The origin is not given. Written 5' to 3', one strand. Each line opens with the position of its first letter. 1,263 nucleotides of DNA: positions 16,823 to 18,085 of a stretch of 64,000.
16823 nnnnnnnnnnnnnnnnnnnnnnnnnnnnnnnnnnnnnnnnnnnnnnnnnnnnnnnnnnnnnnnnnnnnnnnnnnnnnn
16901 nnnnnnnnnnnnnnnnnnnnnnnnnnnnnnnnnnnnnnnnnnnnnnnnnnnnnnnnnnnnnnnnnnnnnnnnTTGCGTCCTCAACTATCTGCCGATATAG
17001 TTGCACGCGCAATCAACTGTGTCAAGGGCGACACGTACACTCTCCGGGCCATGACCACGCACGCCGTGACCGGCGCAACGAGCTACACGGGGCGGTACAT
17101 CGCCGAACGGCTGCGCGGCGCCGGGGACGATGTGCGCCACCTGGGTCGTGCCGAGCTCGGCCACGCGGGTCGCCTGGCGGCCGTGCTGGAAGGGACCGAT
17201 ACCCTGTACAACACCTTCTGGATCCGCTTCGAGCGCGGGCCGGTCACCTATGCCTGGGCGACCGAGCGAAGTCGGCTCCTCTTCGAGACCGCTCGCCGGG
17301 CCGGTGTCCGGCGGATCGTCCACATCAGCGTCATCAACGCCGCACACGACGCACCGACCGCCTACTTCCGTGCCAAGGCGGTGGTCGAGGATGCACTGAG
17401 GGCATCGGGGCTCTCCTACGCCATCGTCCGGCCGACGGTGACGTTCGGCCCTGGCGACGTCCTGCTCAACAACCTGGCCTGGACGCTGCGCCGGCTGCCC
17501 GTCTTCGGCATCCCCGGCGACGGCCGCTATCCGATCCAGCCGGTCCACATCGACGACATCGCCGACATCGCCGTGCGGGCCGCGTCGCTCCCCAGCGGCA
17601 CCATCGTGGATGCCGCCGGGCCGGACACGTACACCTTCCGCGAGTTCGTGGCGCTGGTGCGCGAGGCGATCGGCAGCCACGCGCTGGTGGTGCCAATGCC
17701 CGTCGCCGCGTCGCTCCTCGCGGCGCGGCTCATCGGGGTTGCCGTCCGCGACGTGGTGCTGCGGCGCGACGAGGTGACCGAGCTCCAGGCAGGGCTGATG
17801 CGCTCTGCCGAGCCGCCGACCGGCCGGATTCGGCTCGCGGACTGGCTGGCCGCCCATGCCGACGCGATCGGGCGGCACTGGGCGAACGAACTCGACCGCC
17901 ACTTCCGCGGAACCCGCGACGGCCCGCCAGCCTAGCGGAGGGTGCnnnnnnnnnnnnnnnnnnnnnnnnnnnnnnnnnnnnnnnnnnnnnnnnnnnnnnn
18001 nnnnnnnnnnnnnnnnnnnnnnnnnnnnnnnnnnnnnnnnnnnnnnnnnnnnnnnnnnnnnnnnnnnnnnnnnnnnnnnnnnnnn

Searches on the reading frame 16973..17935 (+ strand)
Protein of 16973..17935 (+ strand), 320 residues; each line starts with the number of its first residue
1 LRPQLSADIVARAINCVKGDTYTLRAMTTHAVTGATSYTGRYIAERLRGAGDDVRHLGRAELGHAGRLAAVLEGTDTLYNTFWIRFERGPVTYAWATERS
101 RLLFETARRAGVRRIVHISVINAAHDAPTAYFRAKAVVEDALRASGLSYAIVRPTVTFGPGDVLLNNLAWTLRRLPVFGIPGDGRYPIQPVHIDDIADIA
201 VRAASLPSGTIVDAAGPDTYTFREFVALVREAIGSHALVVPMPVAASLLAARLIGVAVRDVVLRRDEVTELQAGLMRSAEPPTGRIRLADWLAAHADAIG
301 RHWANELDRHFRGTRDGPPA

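Call 26: search_protein_families(library=pfam, proteins=[window:16973-17935:+], max_evalue=0.001)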
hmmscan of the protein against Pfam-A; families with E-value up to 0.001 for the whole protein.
window:16973-17935:+ (320 aa): 3 families
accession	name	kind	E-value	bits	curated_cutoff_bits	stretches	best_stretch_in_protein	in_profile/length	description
PF13460.12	NAD_binding_10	-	4.6e-10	40.1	27.2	1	61-155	47-144/184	NAD(P)H-binding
PF01370.27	Epimerase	-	5.6e-08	32.9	20.9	1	32-206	3-227/240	NAD dependent epimerase/dehydratase family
PF05368.20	NmrA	-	4.6e-05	23.6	27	1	68-237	63-238/298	NmrA-like family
